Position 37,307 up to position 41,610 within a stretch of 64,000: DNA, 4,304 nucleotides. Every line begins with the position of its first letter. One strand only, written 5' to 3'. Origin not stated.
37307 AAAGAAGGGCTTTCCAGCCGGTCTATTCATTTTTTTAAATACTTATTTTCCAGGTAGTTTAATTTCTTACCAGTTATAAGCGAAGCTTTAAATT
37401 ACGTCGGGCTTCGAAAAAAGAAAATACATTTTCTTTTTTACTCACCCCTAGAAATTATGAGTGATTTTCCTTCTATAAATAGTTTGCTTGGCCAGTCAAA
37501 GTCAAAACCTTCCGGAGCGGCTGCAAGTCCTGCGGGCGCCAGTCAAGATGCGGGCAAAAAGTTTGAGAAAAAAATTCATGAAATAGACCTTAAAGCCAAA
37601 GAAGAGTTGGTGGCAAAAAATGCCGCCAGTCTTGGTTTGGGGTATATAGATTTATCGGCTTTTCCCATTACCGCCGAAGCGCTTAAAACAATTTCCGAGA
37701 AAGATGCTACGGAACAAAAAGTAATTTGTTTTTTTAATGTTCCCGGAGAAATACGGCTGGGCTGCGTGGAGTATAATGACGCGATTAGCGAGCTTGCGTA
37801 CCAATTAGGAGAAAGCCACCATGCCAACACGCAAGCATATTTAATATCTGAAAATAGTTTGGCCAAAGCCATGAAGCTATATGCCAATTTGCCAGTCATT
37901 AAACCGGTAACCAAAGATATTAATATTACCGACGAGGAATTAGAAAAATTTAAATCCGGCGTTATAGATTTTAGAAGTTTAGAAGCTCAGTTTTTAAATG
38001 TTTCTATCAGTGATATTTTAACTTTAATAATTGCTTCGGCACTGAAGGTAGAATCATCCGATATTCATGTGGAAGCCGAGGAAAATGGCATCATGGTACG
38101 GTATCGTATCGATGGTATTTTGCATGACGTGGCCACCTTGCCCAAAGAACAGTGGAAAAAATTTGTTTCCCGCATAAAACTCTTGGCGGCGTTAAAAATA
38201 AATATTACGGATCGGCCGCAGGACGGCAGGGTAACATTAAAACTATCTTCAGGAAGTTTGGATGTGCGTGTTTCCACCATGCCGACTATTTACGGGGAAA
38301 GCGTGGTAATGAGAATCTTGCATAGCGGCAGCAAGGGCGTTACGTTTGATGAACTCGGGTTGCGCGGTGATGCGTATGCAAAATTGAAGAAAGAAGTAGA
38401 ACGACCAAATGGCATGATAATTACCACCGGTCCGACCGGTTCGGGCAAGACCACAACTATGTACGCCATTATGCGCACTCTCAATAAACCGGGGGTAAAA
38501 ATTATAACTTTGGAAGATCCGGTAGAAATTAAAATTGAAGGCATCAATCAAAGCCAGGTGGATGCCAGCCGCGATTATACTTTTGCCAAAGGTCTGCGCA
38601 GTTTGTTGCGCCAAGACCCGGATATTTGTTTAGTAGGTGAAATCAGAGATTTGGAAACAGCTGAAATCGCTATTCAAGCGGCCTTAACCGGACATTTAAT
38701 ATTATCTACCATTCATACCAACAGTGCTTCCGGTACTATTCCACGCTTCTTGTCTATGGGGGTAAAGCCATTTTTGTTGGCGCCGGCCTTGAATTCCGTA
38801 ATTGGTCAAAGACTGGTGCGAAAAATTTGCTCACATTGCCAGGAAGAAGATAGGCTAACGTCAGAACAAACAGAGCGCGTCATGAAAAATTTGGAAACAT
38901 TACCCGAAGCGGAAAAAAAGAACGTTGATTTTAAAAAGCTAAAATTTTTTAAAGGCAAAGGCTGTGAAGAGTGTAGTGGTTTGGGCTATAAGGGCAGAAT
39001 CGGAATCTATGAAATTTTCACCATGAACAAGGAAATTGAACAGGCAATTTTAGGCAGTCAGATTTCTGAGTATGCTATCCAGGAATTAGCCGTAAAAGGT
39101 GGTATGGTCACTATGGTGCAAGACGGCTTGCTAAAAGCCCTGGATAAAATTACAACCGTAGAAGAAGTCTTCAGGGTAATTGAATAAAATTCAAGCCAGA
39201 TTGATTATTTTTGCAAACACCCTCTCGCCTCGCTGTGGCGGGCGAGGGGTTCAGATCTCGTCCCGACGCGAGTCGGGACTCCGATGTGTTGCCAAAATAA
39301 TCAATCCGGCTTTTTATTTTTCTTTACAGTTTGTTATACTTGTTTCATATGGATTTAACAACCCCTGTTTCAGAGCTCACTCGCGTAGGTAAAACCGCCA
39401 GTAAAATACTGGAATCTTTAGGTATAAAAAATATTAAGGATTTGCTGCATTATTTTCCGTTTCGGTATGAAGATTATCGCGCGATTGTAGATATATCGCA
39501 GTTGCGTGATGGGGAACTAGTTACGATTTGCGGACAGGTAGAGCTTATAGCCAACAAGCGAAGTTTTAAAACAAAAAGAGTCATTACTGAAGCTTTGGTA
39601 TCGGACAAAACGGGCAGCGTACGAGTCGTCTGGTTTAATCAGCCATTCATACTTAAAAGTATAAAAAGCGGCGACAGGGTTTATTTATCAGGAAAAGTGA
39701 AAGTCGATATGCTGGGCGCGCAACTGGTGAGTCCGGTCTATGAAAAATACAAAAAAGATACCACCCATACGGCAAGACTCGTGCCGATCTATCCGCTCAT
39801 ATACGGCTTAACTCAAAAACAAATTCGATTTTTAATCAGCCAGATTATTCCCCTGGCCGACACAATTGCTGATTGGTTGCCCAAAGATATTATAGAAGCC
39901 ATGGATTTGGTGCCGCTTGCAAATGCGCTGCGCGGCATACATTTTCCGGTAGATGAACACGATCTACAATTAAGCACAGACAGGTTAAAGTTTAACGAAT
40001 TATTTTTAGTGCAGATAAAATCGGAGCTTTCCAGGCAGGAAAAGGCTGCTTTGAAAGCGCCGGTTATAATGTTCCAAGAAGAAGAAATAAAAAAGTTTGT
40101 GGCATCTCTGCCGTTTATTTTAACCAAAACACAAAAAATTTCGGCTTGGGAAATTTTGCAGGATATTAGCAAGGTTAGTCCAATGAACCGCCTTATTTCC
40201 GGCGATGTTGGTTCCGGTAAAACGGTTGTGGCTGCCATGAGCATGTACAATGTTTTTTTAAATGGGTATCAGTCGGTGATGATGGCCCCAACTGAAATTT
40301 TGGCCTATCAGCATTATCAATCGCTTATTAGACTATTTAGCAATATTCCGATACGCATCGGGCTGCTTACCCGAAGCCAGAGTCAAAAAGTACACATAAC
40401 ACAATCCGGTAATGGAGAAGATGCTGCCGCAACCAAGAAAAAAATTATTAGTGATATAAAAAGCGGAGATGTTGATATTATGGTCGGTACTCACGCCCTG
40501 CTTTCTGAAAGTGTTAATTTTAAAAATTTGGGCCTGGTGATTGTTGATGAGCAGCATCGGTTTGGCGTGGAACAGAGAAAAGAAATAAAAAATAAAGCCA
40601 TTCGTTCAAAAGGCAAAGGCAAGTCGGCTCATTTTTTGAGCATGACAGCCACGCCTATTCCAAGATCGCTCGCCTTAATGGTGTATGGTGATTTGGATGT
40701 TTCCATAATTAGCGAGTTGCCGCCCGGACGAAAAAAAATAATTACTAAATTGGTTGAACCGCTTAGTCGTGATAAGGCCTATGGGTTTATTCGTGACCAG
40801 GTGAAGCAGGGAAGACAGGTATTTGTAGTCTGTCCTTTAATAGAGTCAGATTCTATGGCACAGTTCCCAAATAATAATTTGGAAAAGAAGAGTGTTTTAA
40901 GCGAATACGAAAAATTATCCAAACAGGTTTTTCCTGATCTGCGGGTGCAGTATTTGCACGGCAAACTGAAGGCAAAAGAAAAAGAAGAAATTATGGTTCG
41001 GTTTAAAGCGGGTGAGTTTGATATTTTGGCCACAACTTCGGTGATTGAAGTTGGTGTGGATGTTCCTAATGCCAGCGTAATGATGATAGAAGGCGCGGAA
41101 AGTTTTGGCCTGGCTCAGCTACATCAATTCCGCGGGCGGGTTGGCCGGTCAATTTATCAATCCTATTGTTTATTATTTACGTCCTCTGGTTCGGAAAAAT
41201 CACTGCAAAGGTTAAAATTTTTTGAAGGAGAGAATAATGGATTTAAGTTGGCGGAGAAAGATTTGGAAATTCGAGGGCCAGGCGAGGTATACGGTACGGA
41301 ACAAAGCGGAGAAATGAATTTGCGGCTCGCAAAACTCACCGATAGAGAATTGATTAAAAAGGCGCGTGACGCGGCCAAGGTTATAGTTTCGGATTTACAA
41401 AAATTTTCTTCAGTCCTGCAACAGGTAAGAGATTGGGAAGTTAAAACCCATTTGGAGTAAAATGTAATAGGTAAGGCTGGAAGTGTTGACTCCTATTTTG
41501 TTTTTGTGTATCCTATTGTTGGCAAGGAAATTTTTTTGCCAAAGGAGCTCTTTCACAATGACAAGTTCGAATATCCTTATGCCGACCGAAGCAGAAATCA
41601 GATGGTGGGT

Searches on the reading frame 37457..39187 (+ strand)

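Call 28: search_protein_families(library=pfam, proteins=[window:37457-39187:+], max_evalue=0.00001)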
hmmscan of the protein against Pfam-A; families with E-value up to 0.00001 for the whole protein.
window:37457-39187:+ (576 aa): 1 family
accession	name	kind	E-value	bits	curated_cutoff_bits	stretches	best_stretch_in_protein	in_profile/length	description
PF00437.27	T2SSE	-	4.3e-120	401.2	24.9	1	184-573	8-370/370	Type II/IV secretion system protein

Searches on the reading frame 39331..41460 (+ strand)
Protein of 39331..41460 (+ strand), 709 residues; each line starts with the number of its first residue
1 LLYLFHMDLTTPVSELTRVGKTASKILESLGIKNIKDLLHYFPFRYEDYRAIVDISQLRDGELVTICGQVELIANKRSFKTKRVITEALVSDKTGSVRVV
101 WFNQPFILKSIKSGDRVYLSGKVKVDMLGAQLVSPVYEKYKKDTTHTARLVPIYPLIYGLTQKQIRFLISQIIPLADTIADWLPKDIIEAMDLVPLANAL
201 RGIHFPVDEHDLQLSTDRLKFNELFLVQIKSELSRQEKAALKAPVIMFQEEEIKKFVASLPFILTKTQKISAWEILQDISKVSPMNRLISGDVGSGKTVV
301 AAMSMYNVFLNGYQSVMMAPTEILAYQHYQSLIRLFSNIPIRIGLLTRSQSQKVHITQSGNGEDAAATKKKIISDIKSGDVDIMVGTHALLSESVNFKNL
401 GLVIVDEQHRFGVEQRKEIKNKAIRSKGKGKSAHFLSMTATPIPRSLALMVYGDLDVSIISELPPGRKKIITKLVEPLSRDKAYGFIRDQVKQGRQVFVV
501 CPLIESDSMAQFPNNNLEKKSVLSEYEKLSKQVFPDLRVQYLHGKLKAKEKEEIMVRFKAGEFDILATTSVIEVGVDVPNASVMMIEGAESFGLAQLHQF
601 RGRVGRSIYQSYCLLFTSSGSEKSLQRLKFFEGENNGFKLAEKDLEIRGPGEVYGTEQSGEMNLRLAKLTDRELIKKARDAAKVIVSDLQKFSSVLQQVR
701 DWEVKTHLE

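Call 28: search_protein_families(library=pfam, proteins=[window:39331-41460:+], max_evalue=0.00001)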
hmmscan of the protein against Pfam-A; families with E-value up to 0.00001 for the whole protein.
window:39331-41460:+ (709 aa): 6 families
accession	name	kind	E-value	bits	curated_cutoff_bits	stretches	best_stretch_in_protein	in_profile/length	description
PF17191.10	RecG_wedge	-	3.2e-32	111.8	23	1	17-174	6-160/162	RecG wedge domain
PF00270.35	DEAD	-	1.6e-22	80.4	26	1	284-446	14-163/167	DEAD/DEAH box helicase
PF00271.37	Helicase_C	-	3.3e-22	79.2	23.5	1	491-606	12-108/110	Helicase conserved C-terminal domain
PF04851.21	ResIII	-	7.2e-12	46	22.5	1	267-442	7-162/164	Type III restriction enzyme, res subunit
PF19833.4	RecG_dom3_C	-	2.1e-09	37.7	26.8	1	635-693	2-62/87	ATP-dependent DNA helicase RecG, domain 3, C-terminal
PF01336.31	tRNA_anti-codon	-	3.4e-08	33.8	27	1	64-129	1-63/75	OB-fold nucleic acid binding domain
